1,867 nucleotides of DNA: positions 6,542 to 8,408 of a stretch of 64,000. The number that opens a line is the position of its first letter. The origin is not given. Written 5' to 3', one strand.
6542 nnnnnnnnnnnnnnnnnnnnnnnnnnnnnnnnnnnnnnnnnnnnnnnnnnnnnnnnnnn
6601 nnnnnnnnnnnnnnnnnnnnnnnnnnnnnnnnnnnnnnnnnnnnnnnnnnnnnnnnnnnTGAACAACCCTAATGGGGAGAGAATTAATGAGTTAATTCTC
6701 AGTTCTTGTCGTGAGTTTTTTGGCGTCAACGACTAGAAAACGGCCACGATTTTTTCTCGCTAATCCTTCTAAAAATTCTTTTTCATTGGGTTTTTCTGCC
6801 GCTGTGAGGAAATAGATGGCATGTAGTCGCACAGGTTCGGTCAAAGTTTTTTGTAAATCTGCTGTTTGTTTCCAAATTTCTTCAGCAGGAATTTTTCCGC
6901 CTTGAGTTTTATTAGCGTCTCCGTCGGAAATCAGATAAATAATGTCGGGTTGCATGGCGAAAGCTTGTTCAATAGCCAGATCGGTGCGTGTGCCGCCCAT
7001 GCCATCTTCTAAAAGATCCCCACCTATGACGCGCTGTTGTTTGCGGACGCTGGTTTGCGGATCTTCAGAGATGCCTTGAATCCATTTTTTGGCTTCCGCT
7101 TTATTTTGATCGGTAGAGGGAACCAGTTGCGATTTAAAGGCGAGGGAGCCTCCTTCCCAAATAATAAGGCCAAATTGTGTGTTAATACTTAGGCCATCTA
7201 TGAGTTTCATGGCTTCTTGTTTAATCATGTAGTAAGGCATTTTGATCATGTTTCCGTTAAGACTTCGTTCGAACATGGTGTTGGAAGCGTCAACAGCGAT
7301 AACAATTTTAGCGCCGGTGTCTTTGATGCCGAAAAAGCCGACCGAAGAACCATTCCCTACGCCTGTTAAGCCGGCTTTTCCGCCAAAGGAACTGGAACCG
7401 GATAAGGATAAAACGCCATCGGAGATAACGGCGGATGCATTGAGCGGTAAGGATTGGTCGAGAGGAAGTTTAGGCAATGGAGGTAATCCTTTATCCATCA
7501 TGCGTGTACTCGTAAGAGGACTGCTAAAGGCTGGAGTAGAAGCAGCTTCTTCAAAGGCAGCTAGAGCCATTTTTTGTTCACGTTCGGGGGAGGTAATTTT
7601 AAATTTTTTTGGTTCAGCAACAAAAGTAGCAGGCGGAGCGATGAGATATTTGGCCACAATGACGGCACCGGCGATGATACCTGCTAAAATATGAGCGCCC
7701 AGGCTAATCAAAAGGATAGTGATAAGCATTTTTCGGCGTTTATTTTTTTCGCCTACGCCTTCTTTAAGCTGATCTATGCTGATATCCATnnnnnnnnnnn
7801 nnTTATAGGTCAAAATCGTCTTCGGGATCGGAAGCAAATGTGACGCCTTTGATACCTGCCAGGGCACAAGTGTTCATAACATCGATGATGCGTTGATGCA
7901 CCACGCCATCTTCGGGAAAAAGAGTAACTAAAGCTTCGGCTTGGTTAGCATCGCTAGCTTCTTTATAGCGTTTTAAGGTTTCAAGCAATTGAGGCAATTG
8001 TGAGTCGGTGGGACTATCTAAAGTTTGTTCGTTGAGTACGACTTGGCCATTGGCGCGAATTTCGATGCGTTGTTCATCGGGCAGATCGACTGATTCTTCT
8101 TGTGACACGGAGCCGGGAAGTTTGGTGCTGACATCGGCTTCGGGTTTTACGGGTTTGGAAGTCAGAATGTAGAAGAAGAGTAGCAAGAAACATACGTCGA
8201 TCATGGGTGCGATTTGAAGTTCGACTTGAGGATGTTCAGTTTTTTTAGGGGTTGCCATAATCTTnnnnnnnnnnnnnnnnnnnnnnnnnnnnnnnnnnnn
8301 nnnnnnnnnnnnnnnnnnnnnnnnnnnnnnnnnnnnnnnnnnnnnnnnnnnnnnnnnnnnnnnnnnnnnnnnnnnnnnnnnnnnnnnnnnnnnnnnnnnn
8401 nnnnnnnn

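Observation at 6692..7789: TonB-topology protein whose C-terminal head is a VWA/MIDAS domain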

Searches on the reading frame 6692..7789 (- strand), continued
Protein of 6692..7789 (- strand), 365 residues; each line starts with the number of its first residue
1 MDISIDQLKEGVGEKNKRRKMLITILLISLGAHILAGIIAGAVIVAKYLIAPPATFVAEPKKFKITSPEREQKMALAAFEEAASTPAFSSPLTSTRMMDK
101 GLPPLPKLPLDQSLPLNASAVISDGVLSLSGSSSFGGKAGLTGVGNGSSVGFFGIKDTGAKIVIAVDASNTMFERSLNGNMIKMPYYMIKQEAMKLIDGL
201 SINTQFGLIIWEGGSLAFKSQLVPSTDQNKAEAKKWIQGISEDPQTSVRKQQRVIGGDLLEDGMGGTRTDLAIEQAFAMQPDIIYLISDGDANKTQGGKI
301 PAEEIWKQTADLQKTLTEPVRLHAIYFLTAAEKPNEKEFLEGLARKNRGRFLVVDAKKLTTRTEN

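Call 23: find_related_loci(query=A1, collection=genome_contigs, flank=8000)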
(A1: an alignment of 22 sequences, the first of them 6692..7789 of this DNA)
Query A1 (365 aa) in genome_contigs; peptide patterns used: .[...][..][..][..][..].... (x = any residue, [..] = any of these).
124 stretches matched a pattern; 114 encode a relative of the query (tblastn E <= 1e-3); the best 80 are kept; 80 distinct loci.
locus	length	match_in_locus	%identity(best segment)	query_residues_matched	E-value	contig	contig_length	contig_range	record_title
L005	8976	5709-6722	42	17-357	3e-71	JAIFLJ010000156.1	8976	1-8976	MAG: bacterium isolate bin_182 scaffold_12606, whole genome shotgun sequence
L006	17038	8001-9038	38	19-357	4e-67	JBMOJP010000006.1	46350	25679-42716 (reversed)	MAG: Chthoniobacterales bacterium isolate Deming_bin.581 contig1345, whole genome shotgun sequence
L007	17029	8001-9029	37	15-357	1e-66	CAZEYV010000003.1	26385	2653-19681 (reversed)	MAG TPA_asm: uncultured Chthoniobacter sp. isolate SRP067234_co1_265 genome assembly, contig: k99_1043118, whole genome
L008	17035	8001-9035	38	15-357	3e-65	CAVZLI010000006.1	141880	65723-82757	MAG: uncultured Verrucomicrobiae bacterium isolate MFD03804.bin.2.131 genome assembly, contig: contig_31735, whole genom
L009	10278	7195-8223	38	17-357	2e-65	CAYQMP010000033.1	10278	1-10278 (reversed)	MAG TPA_asm: uncultured Chthoniobacter sp. isolate binchicken_co176_18 genome assembly, contig: NODE_4877_length_10278_c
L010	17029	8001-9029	38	15-357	8e-65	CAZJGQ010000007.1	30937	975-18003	MAG TPA_asm: uncultured Chthoniobacter sp. isolate SRP319275_co3_148 genome assembly, contig: NODE_1748_length_30937_cov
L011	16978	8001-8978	39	33-357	1e-64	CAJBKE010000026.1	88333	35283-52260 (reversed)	MAG: uncultured Verrucomicrobia bacterium isolate Loc090907-1m_bin-436 genome assembly, contig: bin-436:26/70, whole gen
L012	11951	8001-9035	38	15-357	6e-63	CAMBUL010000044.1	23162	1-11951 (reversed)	MAG: Chthoniobacter flavus isolate MoH-02may19-15 genome assembly, contig: MoH-02may19-C3355, whole genome shotgun seque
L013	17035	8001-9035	38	15-357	1e-61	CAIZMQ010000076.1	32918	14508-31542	MAG: uncultured Verrucomicrobia bacterium isolate Loc080925-5m_bin-1029 genome assembly, contig: bin-1029:076/182, whole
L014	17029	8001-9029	37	17-357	8e-61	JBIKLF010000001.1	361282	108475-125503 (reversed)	MAG: Chthoniobacterales bacterium isolate ME2014-08-20_3300044733_group5_bin98 Rohwer_bin2569_scaffold_2_c1, whole genom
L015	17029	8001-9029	36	15-357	5e-60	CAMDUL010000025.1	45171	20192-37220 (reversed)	MAG: Chthoniobacter flavus isolate MiE-14oct19-33 genome assembly, contig: MiE-14oct19-C849, whole genome shotgun sequen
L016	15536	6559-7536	38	33-356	5e-60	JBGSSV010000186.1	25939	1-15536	MAG: Chthoniobacterales bacterium isolate JTS-AC390 k141_4223264, whole genome shotgun sequence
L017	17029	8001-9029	36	15-357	2e-59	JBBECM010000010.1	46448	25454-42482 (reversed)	MAG: Chthoniobacterales bacterium isolate LejiaF_64_35 Lejia_F_1139_length_46448_cov_21, whole genome shotgun sequence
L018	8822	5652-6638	35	14-350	4e-54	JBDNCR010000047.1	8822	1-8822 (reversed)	MAG: Verrucomicrobiia bacterium isolate YM_bin9_OCT21 C47, whole genome shotgun sequence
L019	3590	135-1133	34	3-347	3e-52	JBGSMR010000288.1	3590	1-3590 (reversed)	MAG: Chthoniobacterales bacterium isolate JTS-AC235 k141_4183510, whole genome shotgun sequence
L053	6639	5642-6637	30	14-351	8e-38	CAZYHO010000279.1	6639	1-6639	MAG TPA_asm: uncultured Akkermansia sp. isolate SRP344714_co2_111 genome assembly, contig: NODE_30411_length_6639_cov_11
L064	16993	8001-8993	32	15-351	5e-34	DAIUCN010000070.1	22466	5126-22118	MAG TPA_asm: Prosthecobacter sp. isolate CTOTU10748 NODE_744_length_22466_cov_22.526527, whole genome shotgun sequence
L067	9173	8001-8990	30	1-351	7e-33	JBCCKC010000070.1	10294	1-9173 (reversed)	MAG: Verrucomicrobiota bacterium isolate P01_C01_bin.128 k141_1896095_length_10294_cov_149.1706, whole genome shotgun se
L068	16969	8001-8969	31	35-355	2e-32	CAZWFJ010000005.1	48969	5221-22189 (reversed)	MAG TPA_asm: uncultured Puniceicoccaceae bacterium isolate SRP332253_co1_109 genome assembly, contig: NODE_809_length_48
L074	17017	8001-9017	29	8-350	6e-31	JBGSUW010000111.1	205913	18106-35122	MAG: Akkermansiaceae bacterium isolate JTS-AC442 k141_2599647, whole genome shotgun sequence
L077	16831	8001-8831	32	56-351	1e-30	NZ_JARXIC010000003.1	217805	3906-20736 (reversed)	Thalassobacterium sedimentorum strain SDUM461004 scaffold_3_length=217806, whole genome shotgun sequence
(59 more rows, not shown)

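Call 42: search_protein_families(library=pfam, alignment_id=A1, max_evalue=0.01)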
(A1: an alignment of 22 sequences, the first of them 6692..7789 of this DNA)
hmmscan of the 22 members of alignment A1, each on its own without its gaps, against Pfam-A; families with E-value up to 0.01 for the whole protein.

A. member 1, window:6692-7789:- (365 aa): 0 families

B. families by the number of members that match (of 22 scanned): 3 families
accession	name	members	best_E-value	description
PF13519.12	VWA_2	16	7.5e-07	von Willebrand factor type A domain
PF13768.12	VWA_3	15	4.7e-06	von Willebrand factor type A domain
PF00092.34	VWA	9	4.2e-07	von Willebrand factor type A domain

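Call 66: list_cluster_members(proteins=[P0272, P0265, P0267, P0292, P0015, P0259, P0266, P0001])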
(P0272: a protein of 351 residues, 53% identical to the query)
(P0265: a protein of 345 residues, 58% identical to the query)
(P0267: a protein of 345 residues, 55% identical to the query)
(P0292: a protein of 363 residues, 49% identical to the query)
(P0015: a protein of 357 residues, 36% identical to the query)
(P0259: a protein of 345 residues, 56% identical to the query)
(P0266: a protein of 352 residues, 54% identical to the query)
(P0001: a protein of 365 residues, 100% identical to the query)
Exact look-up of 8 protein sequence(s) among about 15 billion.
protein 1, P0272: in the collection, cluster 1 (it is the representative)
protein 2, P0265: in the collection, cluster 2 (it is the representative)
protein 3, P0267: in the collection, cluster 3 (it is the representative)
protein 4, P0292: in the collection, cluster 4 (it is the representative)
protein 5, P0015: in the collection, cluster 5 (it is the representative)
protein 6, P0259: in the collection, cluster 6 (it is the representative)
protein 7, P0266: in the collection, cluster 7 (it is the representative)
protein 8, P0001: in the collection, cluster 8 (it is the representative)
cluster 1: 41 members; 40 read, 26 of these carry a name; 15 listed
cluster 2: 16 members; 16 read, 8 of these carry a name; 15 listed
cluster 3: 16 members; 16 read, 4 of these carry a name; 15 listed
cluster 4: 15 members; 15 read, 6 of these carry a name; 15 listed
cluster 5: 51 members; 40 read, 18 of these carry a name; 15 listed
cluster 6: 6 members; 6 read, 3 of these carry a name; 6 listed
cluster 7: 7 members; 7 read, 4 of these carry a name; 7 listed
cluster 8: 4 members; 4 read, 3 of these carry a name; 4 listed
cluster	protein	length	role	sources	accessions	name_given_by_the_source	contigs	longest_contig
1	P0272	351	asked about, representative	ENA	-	-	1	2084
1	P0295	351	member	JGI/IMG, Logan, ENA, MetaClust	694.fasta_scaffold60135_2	hypothetical protein | \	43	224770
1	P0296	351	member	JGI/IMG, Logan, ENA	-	hypothetical protein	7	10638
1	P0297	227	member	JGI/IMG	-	hypothetical protein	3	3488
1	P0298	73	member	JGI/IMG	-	Mg-chelatase subunit ChlD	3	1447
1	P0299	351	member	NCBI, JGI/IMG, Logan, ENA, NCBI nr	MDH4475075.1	MAG: hypothetical protein QE274_01250 [Verrucomicrobiaceae bacterium] | hypothetical protein [Verrucomicrobiaceae bacterium]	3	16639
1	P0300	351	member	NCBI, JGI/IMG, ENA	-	hypothetical protein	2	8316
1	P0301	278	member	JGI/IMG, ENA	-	hypothetical protein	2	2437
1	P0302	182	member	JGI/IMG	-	hypothetical protein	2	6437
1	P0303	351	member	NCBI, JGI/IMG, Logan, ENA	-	hypothetical protein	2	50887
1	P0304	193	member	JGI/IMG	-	hypothetical protein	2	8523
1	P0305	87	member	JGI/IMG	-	Mg-chelatase subunit ChlD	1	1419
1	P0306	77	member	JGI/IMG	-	Mg-chelatase subunit ChlD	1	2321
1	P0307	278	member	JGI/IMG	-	hypothetical protein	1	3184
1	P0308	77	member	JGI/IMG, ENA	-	Mg-chelatase subunit ChlD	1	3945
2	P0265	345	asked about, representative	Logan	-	-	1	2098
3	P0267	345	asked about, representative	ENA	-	-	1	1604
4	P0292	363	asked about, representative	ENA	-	-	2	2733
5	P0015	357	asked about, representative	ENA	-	-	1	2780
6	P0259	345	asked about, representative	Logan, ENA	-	-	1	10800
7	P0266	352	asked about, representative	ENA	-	-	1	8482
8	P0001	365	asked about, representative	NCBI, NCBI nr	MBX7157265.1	MAG: VWA domain-containing protein [Verrucomicrobiae bacterium] | VWA domain-containing protein [Verrucomicrobiae bacterium]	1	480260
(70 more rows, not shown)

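Call 82: search_protein_families(library=pfam, proteins=[L064:3672-7037:+, L077:3493-4863:+, L077:4794-6140:+, L077:6249-6950:+, L077:8956-10182:+, L077:10214-10894:+, L077:11082-11546:+, L077:11539-12018:+, L077:7656-8843:+], max_evalue=0.001)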
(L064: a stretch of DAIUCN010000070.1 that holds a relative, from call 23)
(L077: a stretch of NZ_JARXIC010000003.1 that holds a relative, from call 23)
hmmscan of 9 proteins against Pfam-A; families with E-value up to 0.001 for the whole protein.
L064:3672-7037:+ (1121 aa): 4 families
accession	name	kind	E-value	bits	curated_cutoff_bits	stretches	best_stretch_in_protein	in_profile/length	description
PF13385.13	Laminin_G_3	-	2e-17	64.2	27.6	1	134-286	8-146/151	Concanavalin A-like lectin/glucanases superfamily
PF01835.25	MG2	-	0.00032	21.4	32.8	0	1028-1105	12-89/96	MG2 domain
PF02210.31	Laminin_G_2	-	0.00056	20.8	22.9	0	193-280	30-123/126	Laminin G domain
PF02449.21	Glyco_hydro_42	-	0.00065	19.6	21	0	448-545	60-156/376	Beta-galactosidase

L077:3493-4863:+ (456 aa): 1 family
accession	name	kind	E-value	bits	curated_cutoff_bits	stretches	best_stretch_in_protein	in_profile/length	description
PF02606.20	LpxK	-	7.4e-81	272.2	27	1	81-427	2-319/328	Tetraacyldisaccharide-1-P 4'-kinase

L077:4794-6140:+ (448 aa): 2 families
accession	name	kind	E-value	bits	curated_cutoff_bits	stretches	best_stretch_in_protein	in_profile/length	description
PF00406.28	ADK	-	4.6e-09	37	26.8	1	98-228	2-134/151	Adenylate kinase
PF13207.12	AAA_17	-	4.6e-06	27.4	27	1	99-240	2-135/136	AAA domain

L077:6249-6950:+ (233 aa): 1 family
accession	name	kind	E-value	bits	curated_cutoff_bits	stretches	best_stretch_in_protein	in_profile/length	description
PF21842.1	DUF6901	-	3e-57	194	27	1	13-223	2-218/222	Domain of unknown function (DUF6901)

L077:8956-10182:+ (408 aa): 1 family
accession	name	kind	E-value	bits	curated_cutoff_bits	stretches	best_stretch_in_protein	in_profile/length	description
PF00291.31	PALP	-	2.5e-36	126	35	1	67-387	4-290/295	Pyridoxal-phosphate dependent enzyme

L077:10214-10894:+ (226 aa): 2 families
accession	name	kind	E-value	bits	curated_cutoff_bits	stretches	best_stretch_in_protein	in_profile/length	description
PF00117.34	GATase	-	3.1e-60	203.6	22.8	1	42-224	1-187/190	Glutamine amidotransferase class-I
PF07722.19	Peptidase_C26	-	1.3e-08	35.3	20.5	1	102-209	95-219/219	Peptidase C26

L077:11082-11546:+ (154 aa): 2 families
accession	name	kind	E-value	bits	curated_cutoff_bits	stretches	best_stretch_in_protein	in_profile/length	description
PF03477.21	ATP-cone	-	9.5e-20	71.4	25.8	1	50-136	2-87/88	ATP cone domain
PF22811.2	Zn_ribbon_NrdR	-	9.1e-19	67.6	27.2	1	1-42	1-42/42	Transcriptional repressor NrdR-like, N-terminal domain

L077:11539-12018:+ (159 aa): 0 families

L077:7656-8843:+ (395 aa): 0 families

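Call 88: find_encoding_contigs(protein=P0002, flank=10000, max_places=2)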
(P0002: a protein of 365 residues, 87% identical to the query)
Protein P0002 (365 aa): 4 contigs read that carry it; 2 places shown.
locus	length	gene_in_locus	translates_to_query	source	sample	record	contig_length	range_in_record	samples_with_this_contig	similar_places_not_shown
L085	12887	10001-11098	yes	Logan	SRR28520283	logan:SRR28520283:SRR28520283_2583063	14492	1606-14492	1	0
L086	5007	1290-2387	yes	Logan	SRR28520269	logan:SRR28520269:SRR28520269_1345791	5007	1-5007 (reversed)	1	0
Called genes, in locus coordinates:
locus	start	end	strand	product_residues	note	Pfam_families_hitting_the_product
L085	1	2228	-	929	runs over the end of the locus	PF16078:2-oxogl_dehyd_N, PF00676:E1_dh, PF02779:Transket_pyr, PF16870:OxoGdeHyase_C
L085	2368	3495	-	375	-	PF00146:NADHdh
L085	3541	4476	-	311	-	-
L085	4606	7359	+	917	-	PF00515:TPR_1 (faint), PF07719:TPR_2 (faint), PF09976:TPR_21 (faint), PF13525:YfiO (weak), PF13432:TPR_16 (weak), PF13432:TPR_16, PF12895:ANAPC3 (weak), PF13525:YfiO, +9 more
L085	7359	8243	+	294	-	PF14559:TPR_19 (faint)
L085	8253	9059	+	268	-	PF01618:MotA_ExbB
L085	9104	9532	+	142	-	PF02472:ExbD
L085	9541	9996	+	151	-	PF02472:ExbD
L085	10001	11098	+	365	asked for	-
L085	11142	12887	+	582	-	?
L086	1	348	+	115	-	?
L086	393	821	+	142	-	PF02472:ExbD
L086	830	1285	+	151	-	PF02472:ExbD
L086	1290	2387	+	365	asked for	-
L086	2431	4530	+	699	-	-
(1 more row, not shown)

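Call 89: find_encoding_contigs(protein=P0005, flank=10000, max_places=2)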
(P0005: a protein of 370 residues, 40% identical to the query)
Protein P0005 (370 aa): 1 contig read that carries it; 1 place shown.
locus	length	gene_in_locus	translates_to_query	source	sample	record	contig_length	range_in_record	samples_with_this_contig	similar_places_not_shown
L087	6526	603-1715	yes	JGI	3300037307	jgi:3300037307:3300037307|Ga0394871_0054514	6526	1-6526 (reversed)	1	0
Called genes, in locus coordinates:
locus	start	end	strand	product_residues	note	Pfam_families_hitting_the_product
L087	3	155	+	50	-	?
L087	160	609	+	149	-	PF02472:ExbD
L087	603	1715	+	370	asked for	PF00092:VWA (weak), PF13519:VWA_2 (weak), PF13768:VWA_3 (faint)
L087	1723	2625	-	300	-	PF07224:Chlorophyllase (faint), PF03403:PAF-AH_p_II (weak), PF12740:PETase, PF12146:Hydrolase_4 (faint)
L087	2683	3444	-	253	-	-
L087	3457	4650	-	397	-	PF00899:ThiF, PF00581:Rhodanese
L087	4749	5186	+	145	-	PF07977:FabA, PF22818:ApeI-like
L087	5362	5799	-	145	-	-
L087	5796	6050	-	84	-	-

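Call 92: list_cluster_members(proteins=[P0034, P0032, P0048, P0031, P0027, P0041, P0035, P0045, P0030, P0043])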
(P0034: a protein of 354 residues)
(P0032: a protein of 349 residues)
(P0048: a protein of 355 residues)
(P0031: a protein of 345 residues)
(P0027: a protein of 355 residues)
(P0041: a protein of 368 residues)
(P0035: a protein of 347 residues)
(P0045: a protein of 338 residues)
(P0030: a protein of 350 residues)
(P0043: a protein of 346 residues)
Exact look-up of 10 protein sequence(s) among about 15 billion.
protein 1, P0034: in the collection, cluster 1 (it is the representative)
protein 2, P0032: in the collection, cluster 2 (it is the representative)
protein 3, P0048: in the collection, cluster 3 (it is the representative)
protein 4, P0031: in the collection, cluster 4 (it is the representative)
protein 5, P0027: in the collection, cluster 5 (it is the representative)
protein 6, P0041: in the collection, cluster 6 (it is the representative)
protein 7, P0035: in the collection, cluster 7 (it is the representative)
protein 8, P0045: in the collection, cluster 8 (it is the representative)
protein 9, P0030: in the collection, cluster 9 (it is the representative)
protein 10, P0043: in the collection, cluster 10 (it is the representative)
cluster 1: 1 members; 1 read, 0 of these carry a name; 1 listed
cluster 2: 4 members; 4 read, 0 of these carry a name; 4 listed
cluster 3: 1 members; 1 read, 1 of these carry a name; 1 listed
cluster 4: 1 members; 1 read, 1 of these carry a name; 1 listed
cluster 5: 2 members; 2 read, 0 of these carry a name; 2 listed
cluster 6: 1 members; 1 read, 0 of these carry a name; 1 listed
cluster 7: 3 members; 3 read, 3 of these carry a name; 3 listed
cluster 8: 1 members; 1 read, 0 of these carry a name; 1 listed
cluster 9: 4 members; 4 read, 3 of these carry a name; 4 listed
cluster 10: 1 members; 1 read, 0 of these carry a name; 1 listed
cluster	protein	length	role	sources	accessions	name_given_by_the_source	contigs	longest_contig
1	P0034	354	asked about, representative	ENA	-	-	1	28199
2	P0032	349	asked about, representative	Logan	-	-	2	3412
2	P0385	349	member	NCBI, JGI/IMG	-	-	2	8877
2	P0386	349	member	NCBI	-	-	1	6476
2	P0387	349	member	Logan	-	-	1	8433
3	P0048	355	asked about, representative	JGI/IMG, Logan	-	hypothetical protein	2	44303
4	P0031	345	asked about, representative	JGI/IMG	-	hypothetical protein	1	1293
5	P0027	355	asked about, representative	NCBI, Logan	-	-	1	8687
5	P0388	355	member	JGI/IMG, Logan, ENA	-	-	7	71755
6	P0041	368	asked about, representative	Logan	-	-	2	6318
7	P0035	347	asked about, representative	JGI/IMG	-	hypothetical protein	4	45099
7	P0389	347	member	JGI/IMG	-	hypothetical protein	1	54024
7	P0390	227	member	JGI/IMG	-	hypothetical protein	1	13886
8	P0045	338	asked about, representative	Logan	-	-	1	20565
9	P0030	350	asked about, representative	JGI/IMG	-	hypothetical protein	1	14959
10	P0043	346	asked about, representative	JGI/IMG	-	-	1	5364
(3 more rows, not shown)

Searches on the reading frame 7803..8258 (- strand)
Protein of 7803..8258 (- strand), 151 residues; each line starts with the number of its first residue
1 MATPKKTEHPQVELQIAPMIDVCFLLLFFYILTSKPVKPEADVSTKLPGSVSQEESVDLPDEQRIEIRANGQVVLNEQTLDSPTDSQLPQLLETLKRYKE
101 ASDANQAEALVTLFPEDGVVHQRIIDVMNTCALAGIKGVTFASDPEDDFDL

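Call 3: search_protein_families(library=pfam, proteins=[window:7803-8258:-], max_evalue=0.01)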
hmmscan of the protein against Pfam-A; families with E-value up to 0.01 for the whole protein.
window:7803-8258:- (151 aa): 1 family
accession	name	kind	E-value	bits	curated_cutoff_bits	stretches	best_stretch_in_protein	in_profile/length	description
PF02472.21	ExbD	-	7.5e-19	68.5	25.4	1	11-145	5-127/128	Biopolymer transport protein ExbD/TolR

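Call 4: search_protein_families(library=ncbifam, proteins=[window:7803-8258:-], max_evalue=0.01)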
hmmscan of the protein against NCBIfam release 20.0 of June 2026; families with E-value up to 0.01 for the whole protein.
window:7803-8258:- (151 aa): 4 families
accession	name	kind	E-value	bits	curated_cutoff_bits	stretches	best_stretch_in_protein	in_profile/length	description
TIGR02801.1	tolR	equivalog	1.7e-10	41.6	127.3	1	12-142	3-127/129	protein TolR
NF008248.0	PRK11024.1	equivalog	0.00031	20.8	162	1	10-144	12-140/142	colicin uptake protein TolR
NF008429.0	PRK11267.1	equivalog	0.0038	17.3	216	1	12-136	16-127/141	TonB system transport protein ExbD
TIGR02803.1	ExbD_1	equivalog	0.0059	16.7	152.95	0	13-136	3-113/122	TonB system transport protein ExbD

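Call 73: search_solved_structures(query=window:7803-8258:-, max_evalue=0.001, show_alignments=2)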
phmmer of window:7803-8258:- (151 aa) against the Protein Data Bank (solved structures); distinct sequences matched with E-value up to 0.001: 0.
